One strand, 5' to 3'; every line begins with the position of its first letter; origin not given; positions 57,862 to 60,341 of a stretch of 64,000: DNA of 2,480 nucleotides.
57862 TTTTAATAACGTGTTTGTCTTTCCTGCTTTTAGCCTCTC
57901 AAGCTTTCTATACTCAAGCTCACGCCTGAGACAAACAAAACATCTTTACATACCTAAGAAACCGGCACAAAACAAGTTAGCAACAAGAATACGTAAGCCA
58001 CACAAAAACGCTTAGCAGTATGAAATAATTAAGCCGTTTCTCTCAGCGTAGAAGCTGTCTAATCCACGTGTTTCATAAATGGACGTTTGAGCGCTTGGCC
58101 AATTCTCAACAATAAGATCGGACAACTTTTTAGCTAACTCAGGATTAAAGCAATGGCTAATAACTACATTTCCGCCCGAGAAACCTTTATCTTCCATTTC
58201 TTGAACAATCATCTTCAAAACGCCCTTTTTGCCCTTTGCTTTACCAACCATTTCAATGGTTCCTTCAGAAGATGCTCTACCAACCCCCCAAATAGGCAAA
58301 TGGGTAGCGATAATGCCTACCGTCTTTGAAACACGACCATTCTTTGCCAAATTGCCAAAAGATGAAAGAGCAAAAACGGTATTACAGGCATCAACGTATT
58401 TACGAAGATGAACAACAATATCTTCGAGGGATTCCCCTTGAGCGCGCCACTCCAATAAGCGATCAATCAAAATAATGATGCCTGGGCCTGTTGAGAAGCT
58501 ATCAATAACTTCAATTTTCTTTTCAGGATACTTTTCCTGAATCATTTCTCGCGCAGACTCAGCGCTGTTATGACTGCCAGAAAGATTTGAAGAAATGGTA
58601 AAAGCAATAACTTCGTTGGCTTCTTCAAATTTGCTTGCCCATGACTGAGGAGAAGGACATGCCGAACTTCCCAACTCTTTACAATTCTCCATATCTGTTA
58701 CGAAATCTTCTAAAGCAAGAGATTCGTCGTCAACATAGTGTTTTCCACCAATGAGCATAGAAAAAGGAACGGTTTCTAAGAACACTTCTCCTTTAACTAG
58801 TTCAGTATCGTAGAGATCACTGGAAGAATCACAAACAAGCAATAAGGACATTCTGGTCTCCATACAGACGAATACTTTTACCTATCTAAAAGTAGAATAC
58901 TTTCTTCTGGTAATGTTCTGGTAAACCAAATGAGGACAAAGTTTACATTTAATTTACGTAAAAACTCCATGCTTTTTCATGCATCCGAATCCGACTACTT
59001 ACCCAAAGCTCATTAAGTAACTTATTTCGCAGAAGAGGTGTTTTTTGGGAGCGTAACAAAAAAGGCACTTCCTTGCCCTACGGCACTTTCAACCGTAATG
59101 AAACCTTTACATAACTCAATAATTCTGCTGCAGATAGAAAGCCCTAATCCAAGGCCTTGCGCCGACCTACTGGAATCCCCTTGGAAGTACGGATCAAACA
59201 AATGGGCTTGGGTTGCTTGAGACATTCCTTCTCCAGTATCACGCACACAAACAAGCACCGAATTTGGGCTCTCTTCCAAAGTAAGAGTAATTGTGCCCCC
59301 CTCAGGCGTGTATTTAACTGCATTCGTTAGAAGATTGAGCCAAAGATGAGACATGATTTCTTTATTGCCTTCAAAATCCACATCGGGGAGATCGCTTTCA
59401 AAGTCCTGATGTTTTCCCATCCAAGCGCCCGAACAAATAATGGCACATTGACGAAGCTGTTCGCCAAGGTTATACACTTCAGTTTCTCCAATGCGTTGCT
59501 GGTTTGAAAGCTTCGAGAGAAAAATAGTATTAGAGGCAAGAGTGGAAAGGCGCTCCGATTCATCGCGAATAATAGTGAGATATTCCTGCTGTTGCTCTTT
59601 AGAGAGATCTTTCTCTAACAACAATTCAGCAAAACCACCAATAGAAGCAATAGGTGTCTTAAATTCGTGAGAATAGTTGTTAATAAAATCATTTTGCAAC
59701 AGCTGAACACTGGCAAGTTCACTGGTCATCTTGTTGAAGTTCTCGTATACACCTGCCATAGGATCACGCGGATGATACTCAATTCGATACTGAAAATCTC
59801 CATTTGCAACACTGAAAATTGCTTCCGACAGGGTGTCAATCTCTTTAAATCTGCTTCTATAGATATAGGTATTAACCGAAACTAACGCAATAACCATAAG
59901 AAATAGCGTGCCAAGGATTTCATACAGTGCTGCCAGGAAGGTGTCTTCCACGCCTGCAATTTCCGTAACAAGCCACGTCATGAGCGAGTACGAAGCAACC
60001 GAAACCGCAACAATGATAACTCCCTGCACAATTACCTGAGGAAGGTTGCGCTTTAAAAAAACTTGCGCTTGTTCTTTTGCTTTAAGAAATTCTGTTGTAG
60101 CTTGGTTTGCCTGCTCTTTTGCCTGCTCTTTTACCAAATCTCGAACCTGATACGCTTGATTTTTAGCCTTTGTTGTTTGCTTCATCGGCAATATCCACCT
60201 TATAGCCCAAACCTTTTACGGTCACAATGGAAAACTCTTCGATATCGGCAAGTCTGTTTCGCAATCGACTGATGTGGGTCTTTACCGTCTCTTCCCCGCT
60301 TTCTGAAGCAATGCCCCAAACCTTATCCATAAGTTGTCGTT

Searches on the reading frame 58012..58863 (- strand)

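Call 79: search_protein_families(library=pfam, proteins=[window:58012-58863:-], max_evalue=0.00001)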
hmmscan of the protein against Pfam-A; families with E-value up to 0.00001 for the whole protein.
window:58012-58863:- (283 aa): 1 family
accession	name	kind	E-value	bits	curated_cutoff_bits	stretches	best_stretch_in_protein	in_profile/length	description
PF02645.21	DegV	-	1.3e-46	159.6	27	1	9-258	4-253/280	Uncharacterised protein, DegV family COG1307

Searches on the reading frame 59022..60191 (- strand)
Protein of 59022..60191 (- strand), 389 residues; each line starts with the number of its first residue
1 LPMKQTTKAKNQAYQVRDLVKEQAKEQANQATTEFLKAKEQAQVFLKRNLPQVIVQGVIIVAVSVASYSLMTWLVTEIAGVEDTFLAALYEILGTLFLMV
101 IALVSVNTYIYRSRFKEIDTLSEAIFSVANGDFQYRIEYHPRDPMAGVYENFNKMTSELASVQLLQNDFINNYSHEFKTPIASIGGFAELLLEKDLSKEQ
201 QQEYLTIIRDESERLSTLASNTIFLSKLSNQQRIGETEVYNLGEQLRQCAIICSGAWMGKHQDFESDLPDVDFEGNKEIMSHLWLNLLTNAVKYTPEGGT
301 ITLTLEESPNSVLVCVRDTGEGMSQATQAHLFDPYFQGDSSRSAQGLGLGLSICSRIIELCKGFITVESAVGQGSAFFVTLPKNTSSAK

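Call 79: search_protein_families(library=pfam, proteins=[window:59022-60191:-], max_evalue=0.00001)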
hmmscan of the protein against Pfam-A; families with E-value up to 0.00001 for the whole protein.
window:59022-60191:- (389 aa): 2 families
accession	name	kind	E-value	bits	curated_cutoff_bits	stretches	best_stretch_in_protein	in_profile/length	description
PF02518.31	HATPase_c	-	5.9e-26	91.5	26.4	1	278-384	4-110/111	Histidine kinase-, DNA gyrase B-, and HSP90-like ATPase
PF00512.31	HisKA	-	4.2e-16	59.2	26.9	1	166-230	2-65/66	His Kinase A (phospho-acceptor) domain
